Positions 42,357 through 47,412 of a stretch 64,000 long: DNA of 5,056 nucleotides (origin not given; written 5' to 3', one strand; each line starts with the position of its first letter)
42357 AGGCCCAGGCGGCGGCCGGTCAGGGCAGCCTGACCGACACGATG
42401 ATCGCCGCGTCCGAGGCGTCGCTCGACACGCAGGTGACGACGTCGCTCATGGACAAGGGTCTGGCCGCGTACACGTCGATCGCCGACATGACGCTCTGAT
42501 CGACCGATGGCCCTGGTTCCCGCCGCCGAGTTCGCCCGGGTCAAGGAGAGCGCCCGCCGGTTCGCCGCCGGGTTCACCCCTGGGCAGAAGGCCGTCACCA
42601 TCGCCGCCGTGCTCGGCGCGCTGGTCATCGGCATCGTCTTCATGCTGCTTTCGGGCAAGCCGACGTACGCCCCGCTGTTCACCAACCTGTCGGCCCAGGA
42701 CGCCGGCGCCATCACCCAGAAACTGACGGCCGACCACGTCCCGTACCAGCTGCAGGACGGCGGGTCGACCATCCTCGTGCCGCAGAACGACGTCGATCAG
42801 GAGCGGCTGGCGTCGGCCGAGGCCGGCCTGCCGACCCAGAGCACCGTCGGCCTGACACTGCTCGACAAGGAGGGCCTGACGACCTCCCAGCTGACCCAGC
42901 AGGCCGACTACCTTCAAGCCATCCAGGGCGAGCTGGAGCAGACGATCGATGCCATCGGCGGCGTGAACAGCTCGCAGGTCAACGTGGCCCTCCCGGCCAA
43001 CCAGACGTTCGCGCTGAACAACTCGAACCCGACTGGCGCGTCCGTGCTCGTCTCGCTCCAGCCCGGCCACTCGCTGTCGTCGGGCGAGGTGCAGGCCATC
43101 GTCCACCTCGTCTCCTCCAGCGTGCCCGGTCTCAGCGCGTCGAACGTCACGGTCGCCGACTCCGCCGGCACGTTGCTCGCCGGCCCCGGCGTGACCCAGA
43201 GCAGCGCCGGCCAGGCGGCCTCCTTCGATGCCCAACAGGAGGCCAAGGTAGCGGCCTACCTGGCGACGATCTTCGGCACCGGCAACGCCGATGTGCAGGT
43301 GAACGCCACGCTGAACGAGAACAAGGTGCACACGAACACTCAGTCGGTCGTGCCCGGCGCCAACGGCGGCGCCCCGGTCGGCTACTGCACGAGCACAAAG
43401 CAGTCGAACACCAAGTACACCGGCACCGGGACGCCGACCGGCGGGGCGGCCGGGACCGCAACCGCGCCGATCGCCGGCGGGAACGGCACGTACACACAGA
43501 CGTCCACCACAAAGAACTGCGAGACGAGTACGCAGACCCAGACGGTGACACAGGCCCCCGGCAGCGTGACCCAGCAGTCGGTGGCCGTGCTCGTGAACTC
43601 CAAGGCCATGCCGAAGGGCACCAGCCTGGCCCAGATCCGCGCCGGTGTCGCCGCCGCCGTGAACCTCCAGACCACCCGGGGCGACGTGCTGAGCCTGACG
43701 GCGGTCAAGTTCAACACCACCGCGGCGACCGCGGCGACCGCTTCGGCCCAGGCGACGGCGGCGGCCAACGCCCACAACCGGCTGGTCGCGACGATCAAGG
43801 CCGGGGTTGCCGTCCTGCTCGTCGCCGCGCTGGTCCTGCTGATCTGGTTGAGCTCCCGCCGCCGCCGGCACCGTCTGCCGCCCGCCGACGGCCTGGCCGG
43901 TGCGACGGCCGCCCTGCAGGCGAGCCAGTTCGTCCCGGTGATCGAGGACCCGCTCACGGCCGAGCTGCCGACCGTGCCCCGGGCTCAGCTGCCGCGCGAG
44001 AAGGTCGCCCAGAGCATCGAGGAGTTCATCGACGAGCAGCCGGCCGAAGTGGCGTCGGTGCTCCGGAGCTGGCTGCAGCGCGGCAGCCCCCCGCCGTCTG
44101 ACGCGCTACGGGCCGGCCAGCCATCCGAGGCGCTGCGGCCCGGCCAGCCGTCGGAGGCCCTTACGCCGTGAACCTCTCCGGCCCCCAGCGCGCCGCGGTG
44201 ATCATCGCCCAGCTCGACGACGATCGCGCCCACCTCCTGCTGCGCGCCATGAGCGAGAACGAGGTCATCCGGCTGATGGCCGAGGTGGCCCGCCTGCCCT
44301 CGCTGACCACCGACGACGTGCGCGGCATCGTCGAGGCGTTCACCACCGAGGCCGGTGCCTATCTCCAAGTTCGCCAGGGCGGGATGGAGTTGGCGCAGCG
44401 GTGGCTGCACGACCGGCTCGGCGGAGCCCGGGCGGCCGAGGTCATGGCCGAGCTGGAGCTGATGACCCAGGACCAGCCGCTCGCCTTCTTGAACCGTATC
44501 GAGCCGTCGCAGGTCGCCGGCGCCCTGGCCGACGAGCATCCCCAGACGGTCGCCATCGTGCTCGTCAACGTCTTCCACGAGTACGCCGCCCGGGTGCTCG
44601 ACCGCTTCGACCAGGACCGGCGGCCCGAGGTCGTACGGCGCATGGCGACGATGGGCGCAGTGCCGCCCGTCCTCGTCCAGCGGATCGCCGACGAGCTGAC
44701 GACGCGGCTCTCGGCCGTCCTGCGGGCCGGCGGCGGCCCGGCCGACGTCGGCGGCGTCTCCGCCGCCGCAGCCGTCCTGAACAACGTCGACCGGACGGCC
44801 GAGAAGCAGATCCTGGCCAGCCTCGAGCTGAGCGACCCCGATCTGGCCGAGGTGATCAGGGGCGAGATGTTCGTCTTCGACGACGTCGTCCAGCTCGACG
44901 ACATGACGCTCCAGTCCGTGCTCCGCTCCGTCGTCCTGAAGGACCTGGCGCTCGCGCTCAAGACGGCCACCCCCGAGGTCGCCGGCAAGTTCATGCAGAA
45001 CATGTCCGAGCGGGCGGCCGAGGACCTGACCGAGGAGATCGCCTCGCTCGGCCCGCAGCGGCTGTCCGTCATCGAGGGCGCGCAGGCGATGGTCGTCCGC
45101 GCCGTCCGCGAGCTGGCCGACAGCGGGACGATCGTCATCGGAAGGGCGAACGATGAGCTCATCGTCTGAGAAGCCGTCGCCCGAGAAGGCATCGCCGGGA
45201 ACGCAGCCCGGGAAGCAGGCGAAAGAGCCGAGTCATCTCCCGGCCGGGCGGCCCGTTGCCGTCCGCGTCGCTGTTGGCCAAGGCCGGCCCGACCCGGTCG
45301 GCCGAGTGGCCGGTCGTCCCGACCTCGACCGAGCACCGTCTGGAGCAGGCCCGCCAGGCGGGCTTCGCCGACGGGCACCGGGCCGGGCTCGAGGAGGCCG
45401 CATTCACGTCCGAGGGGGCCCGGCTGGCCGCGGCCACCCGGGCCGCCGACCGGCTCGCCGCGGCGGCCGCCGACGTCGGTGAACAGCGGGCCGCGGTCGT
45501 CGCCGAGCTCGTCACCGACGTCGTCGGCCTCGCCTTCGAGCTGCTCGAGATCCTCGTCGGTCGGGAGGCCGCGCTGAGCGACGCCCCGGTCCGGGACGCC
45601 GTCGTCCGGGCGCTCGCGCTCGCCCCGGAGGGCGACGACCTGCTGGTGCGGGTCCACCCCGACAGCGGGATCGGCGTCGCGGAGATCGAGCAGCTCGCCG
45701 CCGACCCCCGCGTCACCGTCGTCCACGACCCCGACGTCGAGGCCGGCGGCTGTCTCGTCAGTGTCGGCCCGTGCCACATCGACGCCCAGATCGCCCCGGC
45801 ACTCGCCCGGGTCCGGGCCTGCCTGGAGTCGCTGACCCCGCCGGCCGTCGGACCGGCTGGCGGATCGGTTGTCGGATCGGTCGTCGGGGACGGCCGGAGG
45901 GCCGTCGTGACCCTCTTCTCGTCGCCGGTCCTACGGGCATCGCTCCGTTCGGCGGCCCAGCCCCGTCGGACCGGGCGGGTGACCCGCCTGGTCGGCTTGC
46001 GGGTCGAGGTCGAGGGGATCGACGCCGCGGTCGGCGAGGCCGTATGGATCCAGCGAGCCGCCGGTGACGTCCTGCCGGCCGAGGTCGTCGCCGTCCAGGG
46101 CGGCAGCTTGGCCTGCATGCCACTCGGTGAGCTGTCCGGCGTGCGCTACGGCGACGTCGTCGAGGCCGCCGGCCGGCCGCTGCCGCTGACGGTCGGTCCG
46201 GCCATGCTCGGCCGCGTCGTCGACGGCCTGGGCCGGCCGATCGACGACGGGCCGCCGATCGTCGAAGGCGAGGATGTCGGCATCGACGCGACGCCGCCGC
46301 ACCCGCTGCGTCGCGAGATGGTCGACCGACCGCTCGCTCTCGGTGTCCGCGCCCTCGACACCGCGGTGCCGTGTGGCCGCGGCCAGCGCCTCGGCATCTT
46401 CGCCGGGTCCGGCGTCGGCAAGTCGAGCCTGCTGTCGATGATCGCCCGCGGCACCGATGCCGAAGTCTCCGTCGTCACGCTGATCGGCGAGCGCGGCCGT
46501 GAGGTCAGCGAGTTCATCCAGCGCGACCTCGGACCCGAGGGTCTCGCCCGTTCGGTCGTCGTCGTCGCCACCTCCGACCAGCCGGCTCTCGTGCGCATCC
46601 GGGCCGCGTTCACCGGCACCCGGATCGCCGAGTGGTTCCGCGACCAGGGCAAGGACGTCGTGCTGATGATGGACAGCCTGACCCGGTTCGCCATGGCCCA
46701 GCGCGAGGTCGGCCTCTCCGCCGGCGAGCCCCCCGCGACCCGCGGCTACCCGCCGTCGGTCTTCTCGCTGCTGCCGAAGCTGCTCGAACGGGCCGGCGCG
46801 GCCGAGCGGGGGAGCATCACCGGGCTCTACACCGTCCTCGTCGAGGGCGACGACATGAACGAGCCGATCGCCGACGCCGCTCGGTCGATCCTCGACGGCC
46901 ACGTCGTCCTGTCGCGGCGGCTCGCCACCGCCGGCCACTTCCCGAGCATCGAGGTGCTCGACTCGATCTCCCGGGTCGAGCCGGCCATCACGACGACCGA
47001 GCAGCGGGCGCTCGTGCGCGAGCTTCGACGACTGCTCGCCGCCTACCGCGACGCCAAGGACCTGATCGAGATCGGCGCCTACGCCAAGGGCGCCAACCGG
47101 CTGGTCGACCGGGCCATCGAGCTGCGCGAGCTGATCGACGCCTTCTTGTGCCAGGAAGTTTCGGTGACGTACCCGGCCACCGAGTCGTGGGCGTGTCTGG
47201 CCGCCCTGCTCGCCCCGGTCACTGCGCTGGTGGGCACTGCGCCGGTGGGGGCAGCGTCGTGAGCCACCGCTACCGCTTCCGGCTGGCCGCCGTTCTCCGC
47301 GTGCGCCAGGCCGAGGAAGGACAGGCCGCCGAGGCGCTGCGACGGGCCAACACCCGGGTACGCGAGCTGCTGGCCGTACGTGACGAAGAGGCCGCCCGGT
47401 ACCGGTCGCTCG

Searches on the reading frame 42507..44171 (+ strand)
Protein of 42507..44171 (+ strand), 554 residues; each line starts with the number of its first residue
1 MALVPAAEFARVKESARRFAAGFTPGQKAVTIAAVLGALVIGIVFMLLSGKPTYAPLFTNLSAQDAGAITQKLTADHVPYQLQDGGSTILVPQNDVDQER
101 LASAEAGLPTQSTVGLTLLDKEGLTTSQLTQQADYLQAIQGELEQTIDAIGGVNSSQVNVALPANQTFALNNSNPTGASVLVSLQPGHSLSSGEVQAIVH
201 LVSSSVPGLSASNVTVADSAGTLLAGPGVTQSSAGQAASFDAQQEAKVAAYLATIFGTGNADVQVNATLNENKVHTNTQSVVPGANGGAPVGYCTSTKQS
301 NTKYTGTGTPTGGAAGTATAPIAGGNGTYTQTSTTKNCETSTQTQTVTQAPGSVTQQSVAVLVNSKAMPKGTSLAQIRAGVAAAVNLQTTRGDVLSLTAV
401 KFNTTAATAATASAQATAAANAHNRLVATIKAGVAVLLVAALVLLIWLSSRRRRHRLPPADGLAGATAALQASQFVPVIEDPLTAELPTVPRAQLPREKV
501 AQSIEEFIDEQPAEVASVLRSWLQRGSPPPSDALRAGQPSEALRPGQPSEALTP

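Call 35: search_protein_families(library=pfam, proteins=[window:42507-44171:+], max_evalue=0.001)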
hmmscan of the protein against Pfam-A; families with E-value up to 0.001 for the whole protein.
window:42507-44171:+ (554 aa): 2 families
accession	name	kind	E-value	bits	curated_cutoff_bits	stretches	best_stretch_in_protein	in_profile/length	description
PF01514.23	YscJ_FliF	-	2.3e-56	190.9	24.4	1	50-225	2-178/179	Secretory protein of YscJ/FliF family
PF08345.17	YscJ_FliF_C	-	2e-23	83.9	23.8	1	252-402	1-147/147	Flagellar M-ring protein C-terminal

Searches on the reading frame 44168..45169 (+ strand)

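Call 35: search_protein_families(library=pfam, proteins=[window:44168-45169:+], max_evalue=0.001)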
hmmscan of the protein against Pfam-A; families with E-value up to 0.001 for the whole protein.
window:44168-45169:+ (333 aa): 4 families
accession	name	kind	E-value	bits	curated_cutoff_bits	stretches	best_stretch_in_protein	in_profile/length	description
PF01706.21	FliG_C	-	8.3e-37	126.2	23.3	1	218-324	2-108/108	FliG C-terminal domain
PF14842.11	FliG_N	-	2.4e-30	105.6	25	2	2-104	1-103/104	FliG N-terminal domain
PF14841.11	FliG_M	-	8e-26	90.5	25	1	113-185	1-73/76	FliG middle domain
PF03448.22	MgtE_N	-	3.6e-05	24.7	25.9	0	6-39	27-60/102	MgtE intracellular N domain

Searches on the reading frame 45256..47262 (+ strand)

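Call 35: search_protein_families(library=pfam, proteins=[window:45256-47262:+], max_evalue=0.001)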
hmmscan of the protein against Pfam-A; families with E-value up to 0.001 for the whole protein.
window:45256-47262:+ (668 aa): 3 families
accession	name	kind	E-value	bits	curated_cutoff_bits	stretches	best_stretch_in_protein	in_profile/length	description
PF00006.31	ATP-synt_ab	-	1.8e-88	296.2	29.5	1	363-572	1-213/213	ATP synthase alpha/beta family, nucleotide-binding domain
PF18269.6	T3SS_ATPase_C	-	2.1e-21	76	22.7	1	579-649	1-71/72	T3SS EscN ATPase C-terminal domain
PF02108.21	FliH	-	1.5e-09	38.3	24.1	1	63-180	3-122/128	Flagellar assembly protein FliH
